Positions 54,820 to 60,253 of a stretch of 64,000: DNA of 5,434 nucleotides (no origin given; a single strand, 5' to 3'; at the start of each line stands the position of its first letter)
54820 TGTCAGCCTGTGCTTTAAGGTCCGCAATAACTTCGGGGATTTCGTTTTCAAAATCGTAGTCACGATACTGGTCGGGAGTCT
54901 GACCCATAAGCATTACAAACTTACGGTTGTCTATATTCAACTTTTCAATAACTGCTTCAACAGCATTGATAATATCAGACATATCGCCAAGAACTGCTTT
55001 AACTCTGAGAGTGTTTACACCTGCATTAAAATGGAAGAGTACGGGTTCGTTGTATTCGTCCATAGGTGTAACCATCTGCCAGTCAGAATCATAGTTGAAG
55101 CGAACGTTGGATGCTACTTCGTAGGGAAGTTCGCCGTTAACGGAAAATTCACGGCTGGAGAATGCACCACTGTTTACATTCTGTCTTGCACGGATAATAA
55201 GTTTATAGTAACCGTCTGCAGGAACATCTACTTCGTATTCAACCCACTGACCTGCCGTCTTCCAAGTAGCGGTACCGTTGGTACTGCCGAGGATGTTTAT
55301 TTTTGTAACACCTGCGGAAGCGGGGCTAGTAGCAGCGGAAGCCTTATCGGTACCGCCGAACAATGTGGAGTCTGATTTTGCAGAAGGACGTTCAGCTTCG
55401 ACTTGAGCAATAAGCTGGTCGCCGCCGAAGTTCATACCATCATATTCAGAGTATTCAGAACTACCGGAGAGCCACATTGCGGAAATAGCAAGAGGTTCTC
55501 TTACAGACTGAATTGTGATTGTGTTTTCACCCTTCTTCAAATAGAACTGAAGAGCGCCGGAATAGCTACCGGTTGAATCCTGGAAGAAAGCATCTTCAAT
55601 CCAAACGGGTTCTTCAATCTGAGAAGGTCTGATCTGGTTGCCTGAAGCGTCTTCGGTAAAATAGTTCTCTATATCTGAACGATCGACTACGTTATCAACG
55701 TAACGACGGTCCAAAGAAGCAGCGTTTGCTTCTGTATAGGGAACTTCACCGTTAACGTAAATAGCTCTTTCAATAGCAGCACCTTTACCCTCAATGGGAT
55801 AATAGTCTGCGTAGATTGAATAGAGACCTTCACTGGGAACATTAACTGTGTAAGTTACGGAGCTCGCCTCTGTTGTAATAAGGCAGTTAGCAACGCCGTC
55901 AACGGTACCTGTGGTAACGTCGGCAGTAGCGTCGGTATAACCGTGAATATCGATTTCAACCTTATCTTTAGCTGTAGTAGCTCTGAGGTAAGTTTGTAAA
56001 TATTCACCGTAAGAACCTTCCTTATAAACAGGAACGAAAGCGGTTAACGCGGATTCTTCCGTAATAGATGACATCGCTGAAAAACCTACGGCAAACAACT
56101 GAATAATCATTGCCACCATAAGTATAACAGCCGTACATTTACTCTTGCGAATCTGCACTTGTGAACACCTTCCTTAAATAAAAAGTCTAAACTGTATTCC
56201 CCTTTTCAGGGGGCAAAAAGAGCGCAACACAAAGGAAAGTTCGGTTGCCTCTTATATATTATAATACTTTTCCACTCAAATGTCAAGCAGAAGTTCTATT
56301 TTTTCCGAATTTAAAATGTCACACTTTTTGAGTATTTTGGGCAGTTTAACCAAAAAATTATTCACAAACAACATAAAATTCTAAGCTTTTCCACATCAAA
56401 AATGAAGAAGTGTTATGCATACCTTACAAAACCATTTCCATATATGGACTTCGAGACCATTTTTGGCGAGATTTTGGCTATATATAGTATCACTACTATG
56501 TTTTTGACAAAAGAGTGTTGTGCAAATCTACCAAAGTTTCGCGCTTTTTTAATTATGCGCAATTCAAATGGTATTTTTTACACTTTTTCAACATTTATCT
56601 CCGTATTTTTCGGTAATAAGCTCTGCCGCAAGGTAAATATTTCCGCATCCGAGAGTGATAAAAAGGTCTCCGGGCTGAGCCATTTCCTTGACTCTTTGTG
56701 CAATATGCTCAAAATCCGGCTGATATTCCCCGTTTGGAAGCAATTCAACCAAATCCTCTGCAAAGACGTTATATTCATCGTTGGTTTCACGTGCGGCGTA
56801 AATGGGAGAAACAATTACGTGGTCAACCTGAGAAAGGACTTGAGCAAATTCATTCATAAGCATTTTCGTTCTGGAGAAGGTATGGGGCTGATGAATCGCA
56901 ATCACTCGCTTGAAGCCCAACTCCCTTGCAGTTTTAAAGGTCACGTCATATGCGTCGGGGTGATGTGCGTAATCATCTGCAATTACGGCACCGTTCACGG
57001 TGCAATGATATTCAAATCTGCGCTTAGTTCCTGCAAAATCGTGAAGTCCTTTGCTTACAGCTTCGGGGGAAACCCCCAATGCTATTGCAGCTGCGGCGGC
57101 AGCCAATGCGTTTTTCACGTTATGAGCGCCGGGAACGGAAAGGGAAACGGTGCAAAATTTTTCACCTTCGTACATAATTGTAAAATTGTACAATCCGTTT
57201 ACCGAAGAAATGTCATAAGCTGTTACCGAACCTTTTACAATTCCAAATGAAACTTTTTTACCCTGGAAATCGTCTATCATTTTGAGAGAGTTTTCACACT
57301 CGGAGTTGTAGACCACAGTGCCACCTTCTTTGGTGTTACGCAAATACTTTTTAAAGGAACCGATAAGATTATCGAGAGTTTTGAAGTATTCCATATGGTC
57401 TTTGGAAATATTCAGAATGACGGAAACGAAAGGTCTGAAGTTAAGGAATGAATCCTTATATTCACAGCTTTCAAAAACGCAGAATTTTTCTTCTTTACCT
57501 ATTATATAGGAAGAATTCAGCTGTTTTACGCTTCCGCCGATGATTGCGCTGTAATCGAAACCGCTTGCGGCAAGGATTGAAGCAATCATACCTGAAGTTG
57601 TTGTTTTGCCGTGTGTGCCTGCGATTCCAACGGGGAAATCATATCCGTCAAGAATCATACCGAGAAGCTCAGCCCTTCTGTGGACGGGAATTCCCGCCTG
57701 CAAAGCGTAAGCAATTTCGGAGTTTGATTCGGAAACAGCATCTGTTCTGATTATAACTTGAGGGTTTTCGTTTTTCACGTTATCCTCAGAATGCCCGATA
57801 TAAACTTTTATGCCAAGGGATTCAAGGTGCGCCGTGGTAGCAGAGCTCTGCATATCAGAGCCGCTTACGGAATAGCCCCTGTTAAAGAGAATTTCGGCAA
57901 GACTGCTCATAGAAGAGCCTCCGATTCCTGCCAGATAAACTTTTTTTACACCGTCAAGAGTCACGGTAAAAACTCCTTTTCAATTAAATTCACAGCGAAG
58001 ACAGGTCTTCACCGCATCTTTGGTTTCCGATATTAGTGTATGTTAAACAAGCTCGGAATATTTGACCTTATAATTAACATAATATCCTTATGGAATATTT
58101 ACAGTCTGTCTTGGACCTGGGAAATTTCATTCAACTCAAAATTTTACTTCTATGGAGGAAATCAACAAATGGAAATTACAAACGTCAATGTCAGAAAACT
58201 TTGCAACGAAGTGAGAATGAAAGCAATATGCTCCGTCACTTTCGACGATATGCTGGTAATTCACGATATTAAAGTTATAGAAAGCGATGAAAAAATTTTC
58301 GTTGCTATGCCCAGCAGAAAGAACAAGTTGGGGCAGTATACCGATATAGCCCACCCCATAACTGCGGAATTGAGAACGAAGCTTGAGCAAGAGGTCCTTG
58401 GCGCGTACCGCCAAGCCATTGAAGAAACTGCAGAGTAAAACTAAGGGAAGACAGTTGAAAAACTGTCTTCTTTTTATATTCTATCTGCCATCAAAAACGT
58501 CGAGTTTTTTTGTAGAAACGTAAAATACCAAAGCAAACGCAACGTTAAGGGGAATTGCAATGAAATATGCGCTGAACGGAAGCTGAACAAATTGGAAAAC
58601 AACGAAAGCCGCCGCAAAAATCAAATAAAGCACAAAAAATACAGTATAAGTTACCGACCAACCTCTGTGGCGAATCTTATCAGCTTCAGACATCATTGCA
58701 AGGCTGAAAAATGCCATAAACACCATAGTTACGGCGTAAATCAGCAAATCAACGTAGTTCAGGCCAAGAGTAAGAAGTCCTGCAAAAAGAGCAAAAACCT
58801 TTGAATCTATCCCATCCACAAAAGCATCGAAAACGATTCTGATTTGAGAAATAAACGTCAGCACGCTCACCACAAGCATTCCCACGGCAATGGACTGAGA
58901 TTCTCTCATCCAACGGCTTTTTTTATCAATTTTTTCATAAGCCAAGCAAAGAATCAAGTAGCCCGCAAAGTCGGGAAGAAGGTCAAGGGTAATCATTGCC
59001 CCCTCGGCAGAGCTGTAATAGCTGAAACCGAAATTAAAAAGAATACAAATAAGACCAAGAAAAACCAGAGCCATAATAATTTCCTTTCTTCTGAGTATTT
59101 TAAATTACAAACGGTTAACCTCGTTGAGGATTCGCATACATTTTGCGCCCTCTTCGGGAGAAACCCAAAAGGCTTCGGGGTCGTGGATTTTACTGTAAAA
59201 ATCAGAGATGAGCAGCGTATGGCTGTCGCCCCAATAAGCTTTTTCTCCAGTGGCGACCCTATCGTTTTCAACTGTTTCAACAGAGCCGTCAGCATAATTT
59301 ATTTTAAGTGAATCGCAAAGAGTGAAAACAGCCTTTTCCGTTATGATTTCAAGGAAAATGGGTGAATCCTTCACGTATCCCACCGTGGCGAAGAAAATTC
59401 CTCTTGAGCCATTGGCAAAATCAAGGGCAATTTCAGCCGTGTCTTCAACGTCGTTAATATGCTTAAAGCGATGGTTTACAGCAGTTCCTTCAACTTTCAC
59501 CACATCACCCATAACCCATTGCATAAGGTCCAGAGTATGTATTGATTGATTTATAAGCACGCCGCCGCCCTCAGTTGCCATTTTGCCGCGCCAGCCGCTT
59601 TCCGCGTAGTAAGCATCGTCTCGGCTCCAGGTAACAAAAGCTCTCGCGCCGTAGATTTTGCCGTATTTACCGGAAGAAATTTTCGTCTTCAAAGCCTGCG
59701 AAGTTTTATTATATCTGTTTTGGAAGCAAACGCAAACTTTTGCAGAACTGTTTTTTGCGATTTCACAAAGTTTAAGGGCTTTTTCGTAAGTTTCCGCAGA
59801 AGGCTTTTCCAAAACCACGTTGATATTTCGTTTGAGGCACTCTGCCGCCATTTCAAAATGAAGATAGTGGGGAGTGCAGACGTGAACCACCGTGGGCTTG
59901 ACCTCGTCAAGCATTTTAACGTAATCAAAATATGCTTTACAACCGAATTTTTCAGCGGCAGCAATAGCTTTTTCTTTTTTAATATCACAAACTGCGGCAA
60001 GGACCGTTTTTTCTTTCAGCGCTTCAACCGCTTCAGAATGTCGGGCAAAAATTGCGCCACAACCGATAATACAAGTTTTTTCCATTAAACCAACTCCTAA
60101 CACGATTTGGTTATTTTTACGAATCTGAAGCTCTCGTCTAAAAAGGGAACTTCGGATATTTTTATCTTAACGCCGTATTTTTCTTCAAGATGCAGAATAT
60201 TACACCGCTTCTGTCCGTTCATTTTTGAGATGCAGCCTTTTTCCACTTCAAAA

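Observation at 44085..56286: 12-kb single-operon surface/transport locus: one giant binding protein, two complete ABC permease pairs, three embedded unknowns, no ATPase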

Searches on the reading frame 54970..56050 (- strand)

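Call 71: search_solved_structures(query=A6, max_evalue=1)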
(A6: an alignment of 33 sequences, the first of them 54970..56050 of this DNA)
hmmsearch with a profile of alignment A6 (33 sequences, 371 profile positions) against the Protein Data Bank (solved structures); distinct sequences matched with E-value up to 1: 17.
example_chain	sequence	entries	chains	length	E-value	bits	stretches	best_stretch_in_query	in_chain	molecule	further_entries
8zvk_A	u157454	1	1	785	4.4e-07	32.2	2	277-315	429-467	AaBgIC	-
5x7g_A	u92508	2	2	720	7e-06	28.3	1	275-369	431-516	Cycloisomaltooligosaccharide glucanotransferase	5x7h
2w47_A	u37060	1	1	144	8.5e-05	24.7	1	278-365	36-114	LIPOLYTIC ENZYME, G-D-S-L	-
2w1w_A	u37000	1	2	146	8.8e-05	24.6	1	278-365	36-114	LIPOLYTIC ENZYME, G-D-S-L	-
3wnl_A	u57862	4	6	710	0.0022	20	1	260-369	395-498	Cycloisomaltooligosaccharide glucanotransferase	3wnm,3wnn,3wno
3wnk_A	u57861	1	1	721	0.0023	20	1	260-369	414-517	Cycloisomaltooligosaccharide glucanotransferase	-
2vzp_A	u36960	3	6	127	0.0034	19.4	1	279-338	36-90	EXO-BETA-D-GLUCOSAMINIDASE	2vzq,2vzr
3wnp_A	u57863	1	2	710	0.0058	18.7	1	260-369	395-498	Cycloisomaltooligosaccharide glucanotransferase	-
2y8k_A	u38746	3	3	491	0.018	17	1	273-302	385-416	CARBOHYDRATE BINDING FAMILY 6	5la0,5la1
5la2_A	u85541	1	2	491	0.018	17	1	273-302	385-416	Carbohydrate binding family 6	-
9rzy_A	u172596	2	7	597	0.026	16.5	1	44-101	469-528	Alpha-L-fucosidase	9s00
2vzo_A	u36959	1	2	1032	0.03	16.3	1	79-314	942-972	EXO-BETA-D-GLUCOSAMINIDASE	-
2vzu_A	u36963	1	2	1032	0.03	16.3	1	79-314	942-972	EXO-BETA-D-GLUCOSAMINIDASE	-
2vzt_A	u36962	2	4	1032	0.03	16.3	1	79-314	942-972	EXO-BETA-D-GLUCOSAMINIDASE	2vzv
2vzs_A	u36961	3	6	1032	0.03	16.3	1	79-314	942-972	EXO-BETA-D-GLUCOSAMINIDASE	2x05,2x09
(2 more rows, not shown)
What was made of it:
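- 53273..56158 (-): Giant solute-binding protein, 961 aa. Layout: N-terminal signal anchor (aa 2-29), two CBM35/CBM6-like beta-sandwiches (aa 60-232 and 249-389, about 55463-55981 and 54992-55414), a four-helix stalk (aa 393-508, 54635-54982) and a MalE-like binding domain (aa 513-953, 53300-54622). N-terminal profile against PDB CBM35 modules at E 4e-7 to 9e-5, call 71.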

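Call 72: search_protein_families(library=pfam, alignment_id=A6, max_evalue=0.01)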
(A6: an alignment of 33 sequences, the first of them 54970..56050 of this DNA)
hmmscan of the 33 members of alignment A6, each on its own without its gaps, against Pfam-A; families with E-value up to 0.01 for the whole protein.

A. member 1, window:54970-56050:- (360 aa): 3 families
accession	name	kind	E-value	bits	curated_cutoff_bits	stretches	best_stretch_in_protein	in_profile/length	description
PF16990.11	CBM_35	-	9.8e-05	23.1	28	0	256-288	23-56/121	Carbohydrate binding module (family 35)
PF25275.1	Golvesin_C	-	0.00018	22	31.6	0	59-89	37-67/132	Golvesin C-terminal domain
PF03422.21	CBM_6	-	0.00021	22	28.9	1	257-308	21-73/125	Carbohydrate binding module (family 6)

B. families by the number of members that match (of 33 scanned): 7 families
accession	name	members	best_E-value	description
PF25275.1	Golvesin_C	18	1.2e-05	Golvesin C-terminal domain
PF16990.11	CBM_35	12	2.1e-05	Carbohydrate binding module (family 35)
PF03422.21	CBM_6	4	0.00018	Carbohydrate binding module (family 6)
PF17829.7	GH115_C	3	4.4e-08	Glycosyl hydrolase family 115 C-terminal domain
PF23265.1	Ig-like_KY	2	5.5e-05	KY-like, immunoglobulin-like domain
PF01681.22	C6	1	0.005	C6 domain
PF00630.25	Filamin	1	0.0067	Filamin/ABP280 repeat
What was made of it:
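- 53273..56158 (-): Sub-threshold CBM_35 or Golvesin_C hits in 12-18 of 33 orthologues, call 72.
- The CBM35-like modules fit external glycan capture (calls 71, 72).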

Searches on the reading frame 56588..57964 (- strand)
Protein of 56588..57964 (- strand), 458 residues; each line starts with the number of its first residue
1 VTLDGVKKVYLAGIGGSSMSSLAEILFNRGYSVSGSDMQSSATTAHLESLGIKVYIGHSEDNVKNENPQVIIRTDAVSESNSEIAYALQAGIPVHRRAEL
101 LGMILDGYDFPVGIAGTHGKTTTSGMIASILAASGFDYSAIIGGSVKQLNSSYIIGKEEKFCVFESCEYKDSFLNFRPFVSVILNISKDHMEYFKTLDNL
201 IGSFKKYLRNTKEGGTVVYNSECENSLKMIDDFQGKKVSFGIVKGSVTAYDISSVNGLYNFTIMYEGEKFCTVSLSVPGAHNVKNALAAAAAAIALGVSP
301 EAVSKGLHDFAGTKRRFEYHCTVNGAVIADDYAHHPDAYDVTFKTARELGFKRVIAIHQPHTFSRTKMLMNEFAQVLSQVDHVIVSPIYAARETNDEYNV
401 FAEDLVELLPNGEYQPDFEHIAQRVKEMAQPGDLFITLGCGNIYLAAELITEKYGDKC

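Call 10: search_protein_families(library=pfam, proteins=[window:56588-57964:-], max_evalue=0.001)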
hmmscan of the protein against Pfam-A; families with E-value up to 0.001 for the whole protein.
window:56588-57964:- (458 aa): 3 families
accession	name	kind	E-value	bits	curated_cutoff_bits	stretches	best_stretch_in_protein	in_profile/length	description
PF08245.18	Mur_ligase_M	-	5.7e-28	98.7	24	1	114-293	1-200/200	Mur ligase middle domain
PF01225.30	Mur_ligase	-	2.1e-24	86.1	21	1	9-107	2-93/95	Mur ligase family, catalytic domain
PF02875.26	Mur_ligase_C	-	7.4e-18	66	28.4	1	315-441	1-127/127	Mur ligase, glutamate ligase domain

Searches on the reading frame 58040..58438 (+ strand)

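Call 10: search_protein_families(library=pfam, proteins=[window:58040-58438:+], max_evalue=0.001)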
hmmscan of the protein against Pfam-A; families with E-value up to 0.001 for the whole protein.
window:58040-58438:+ (132 aa): 1 family
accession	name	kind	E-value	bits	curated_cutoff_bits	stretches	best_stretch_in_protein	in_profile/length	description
PF04026.17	SpoVG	-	2.3e-33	114.6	29.6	1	44-125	1-82/82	SpoVG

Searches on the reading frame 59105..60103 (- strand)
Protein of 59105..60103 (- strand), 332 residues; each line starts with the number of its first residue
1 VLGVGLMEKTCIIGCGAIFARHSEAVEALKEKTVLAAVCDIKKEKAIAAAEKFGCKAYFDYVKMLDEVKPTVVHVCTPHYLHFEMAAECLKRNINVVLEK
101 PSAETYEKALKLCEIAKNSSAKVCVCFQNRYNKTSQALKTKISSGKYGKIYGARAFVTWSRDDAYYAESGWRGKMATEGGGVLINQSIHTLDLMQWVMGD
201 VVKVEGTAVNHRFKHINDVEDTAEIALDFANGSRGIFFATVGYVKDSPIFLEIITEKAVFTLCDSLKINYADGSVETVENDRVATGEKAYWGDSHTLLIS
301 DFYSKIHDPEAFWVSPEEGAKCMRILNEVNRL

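Call 85: search_protein_families(library=pfam, proteins=[window:59105-60103:-], max_evalue=0.00001)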
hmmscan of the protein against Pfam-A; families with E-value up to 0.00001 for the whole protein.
window:59105-60103:- (332 aa): 3 families
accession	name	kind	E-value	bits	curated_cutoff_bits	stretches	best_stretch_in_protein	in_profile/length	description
PF01408.29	GFO_IDH_MocA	-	6.8e-25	88.5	24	1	11-125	4-118/120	Oxidoreductase family, NAD-binding Rossmann fold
PF22725.1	GFO_IDH_MocA_C3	-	1.5e-22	80.3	27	1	136-259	2-122/124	GFO/IDH/MocA C-terminal domain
PF02894.22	GFO_IDH_MocA_C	-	9e-15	55.5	22.9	1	139-326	1-203/218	Oxidoreductase family, C-terminal alpha/beta domain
